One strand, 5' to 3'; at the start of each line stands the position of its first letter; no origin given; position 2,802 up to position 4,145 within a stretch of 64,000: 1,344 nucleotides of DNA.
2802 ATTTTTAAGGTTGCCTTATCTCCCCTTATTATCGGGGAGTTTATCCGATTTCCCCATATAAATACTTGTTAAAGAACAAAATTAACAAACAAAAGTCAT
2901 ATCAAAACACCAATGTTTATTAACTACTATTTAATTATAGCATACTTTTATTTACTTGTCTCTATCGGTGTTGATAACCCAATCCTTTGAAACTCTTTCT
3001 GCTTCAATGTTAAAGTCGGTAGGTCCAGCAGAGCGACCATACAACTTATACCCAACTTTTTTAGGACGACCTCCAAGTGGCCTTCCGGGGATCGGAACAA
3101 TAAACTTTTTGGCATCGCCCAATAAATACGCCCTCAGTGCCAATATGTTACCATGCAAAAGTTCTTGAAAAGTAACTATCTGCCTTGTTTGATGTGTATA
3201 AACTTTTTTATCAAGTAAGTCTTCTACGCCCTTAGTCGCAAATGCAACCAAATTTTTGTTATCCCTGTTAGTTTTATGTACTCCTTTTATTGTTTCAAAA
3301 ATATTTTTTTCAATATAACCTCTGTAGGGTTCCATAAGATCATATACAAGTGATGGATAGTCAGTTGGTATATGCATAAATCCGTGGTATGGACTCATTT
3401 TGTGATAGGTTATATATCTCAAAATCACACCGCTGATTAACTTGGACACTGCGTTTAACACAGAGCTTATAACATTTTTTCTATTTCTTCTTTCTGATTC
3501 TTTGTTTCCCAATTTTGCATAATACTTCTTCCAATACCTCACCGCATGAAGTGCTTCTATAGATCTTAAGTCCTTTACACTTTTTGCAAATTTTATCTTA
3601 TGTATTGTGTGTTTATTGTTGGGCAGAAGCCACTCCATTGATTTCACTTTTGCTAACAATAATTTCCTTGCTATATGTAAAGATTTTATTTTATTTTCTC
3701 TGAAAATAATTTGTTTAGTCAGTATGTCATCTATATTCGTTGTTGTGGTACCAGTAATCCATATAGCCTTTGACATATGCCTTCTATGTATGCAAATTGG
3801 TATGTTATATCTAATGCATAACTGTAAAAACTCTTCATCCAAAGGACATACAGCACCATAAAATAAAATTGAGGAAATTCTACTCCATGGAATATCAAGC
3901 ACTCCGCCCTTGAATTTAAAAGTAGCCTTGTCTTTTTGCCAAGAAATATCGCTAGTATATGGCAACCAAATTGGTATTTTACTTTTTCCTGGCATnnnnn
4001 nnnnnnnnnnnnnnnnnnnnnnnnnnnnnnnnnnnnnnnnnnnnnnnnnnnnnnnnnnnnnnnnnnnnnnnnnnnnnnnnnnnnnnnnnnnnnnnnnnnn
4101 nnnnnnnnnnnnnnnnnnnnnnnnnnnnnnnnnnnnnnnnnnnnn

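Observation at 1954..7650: Compact type V-D (Cas12d/CasY-like) CRISPR-Cas locus: effector + cas1 + short-spacer array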

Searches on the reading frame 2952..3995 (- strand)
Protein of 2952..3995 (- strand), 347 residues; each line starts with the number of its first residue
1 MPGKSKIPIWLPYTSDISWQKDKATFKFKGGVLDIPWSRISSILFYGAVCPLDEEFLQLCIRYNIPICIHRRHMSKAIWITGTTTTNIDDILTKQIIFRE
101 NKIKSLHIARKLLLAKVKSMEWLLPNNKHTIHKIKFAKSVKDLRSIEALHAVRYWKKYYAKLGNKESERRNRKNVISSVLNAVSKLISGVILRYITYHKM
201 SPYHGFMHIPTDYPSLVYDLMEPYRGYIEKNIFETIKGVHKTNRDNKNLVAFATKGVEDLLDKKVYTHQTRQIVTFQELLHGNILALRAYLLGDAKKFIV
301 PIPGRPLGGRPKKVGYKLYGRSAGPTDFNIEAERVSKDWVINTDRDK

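Call 5: search_protein_families(library=pfam, proteins=[window:2952-3995:-], max_evalue=1)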
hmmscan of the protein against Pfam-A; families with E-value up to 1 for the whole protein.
window:2952-3995:- (347 aa): 1 family
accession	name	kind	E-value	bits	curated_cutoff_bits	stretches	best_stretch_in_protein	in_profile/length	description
PF01867.21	Cas_Cas1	-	6.4e-24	85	22.3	1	17-239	10-253/283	CRISPR associated protein Cas1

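Call 6: search_protein_families(library=ncbifam, proteins=[window:2952-3995:-], max_evalue=1)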
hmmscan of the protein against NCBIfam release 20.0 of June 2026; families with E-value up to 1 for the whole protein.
window:2952-3995:- (347 aa): 8 families
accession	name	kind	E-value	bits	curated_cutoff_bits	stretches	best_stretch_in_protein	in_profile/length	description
TIGR00287.1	cas1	equivalog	1e-21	77.4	71.7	1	18-294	12-322/327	CRISPR-associated endonuclease Cas1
TIGR03639.1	cas1_NMENI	exception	4.2e-14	52.5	120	1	16-254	11-254/278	type II CRISPR-associated endonuclease Cas1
NF049935.1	cas4g_cas1g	exception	2.4e-11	42.8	560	1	33-228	243-459/546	CRISPR-associated endonuclease Cas4g/Cas1g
TIGR03641.1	cas1_HMARI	exception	6e-09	35.6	304.1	1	18-294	12-314/324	type I-B CRISPR-associated endonuclease Cas1b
TIGR04093.1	cas1_CYANO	exception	1.4e-07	30.8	385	1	32-228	32-247/334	type I-D CRISPR-associated endonuclease Cas1d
TIGR03640.1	cas1_DVULG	exception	2.7e-07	30.1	385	2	129-229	146-254/340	type I-C CRISPR-associated endonuclease Cas1c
TIGR04329.1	cas1_PREFRAN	exception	3.7e-07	29.5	300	1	97-237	110-251/317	type V CRISPR-associated endonuclease Cas1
TIGR03638.1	cas1_ECOLI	exception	0.014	14.6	215.6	1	32-226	37-221/269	type I-E CRISPR-associated endonuclease Cas1e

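Call 7: search_protein_families(library=padloc, proteins=[window:2952-3995:-], max_evalue=1)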
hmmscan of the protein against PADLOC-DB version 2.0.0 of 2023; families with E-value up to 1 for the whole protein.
window:2952-3995:- (347 aa): 25 families
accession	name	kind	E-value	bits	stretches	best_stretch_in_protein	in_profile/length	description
PDLC01248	Cas1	-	2.1e-27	94.4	1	25-292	26-288/289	"CAS-I,CAS-II,CAS-III,CAS-IV,CAS-V,CAS-VI; acquisition_1"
PDLC01449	Cas1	-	2.4e-27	93.9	1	16-294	11-283/285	"CAS-I,CAS-II,CAS-III,CAS-IV,CAS-V,CAS-VI; acquisition_1"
PDLC01608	Cas1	-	1.5e-26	91.6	1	16-238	7-245/276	"CAS-I,CAS-II,CAS-III,CAS-IV,CAS-V,CAS-VI; acquisition_1"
PDLC00927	Cas1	-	2.7e-22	77.4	1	18-294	12-322/327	CRISPR-associated endonuclease Cas1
PDLC01249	Cas1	-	2.4e-21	74.4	1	17-237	9-237/246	"CAS-I,CAS-II,CAS-III,CAS-IV,CAS-V,CAS-VI; acquisition_1"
PDLC02063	Cas1_IIIb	-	2.4e-17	60.7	1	16-299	321-611/617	-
PDLC00928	Cas1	-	7.2e-17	59.4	1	31-238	26-250/315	Cas1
PDLC02025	Cas1d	-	2.3e-15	54.9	1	33-256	30-265/316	-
PDLC02061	Cas1_II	-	4.8e-15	53.3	1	17-257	42-269/335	-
PDLC00926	Cas1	-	1.1e-14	52.5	1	16-254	11-254/278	"CRISPR-associated endonuclease Cas1, subtype II/NMENI"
PDLC01333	Cas1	-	6.4e-14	50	1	15-251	10-244/270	"CAS-I,CAS-II,CAS-III,CAS-IV,CAS-V,CAS-VI; acquisition_1"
PDLC02062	Cas1_II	-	3.4e-12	44.3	1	80-295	75-308/317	-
PDLC02066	Cas1b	-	1.5e-11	42.2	2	137-245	153-267/322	-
PDLC01743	Cas1c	-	2.9e-11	41.1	1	29-229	29-250/337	-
PDLC01335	Cas1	-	8.4e-11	39.9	1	17-294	10-308/315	"CAS-I,CAS-II,CAS-III,CAS-IV,CAS-V,CAS-VI; acquisition_1"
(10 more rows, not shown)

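Call 52: list_cluster_members(proteins=[P0001, window:2952-3995:-])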
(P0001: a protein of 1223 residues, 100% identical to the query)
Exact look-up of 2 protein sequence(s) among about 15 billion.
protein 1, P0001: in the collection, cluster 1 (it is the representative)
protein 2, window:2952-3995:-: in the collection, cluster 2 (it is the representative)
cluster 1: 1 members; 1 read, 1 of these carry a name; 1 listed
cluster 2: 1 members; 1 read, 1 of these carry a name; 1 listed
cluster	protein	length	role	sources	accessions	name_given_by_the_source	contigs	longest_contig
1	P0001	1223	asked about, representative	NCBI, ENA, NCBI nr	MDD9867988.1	MAG: type V CRISPR-associated protein Cas12d [Candidatus Campbellbacteria bacterium] | type V CRISPR-associated protein Cas12d [Candidatus Campbellbacteria bacterium]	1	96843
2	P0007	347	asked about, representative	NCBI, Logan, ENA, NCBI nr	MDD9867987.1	MAG: CRISPR-associated endonuclease Cas1 [Candidatus Campbellbacteria bacterium] | CRISPR-associated endonuclease Cas1 [Candidatus Campbellbacteria bacterium]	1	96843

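Call 96: search_solved_structures(query=window:2952-3995:-, max_evalue=0.001, show_alignments=1)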
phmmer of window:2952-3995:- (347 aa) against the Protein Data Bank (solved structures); distinct sequences matched with E-value up to 0.001: 2.
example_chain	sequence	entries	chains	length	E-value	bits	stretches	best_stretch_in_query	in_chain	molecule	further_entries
6opm_A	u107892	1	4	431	3e-05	26.2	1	40-238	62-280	CRISPR-associated endonuclease Cas1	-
7cr6_A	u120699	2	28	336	0.00029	23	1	137-245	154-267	CRISPR-associated endonuclease Cas1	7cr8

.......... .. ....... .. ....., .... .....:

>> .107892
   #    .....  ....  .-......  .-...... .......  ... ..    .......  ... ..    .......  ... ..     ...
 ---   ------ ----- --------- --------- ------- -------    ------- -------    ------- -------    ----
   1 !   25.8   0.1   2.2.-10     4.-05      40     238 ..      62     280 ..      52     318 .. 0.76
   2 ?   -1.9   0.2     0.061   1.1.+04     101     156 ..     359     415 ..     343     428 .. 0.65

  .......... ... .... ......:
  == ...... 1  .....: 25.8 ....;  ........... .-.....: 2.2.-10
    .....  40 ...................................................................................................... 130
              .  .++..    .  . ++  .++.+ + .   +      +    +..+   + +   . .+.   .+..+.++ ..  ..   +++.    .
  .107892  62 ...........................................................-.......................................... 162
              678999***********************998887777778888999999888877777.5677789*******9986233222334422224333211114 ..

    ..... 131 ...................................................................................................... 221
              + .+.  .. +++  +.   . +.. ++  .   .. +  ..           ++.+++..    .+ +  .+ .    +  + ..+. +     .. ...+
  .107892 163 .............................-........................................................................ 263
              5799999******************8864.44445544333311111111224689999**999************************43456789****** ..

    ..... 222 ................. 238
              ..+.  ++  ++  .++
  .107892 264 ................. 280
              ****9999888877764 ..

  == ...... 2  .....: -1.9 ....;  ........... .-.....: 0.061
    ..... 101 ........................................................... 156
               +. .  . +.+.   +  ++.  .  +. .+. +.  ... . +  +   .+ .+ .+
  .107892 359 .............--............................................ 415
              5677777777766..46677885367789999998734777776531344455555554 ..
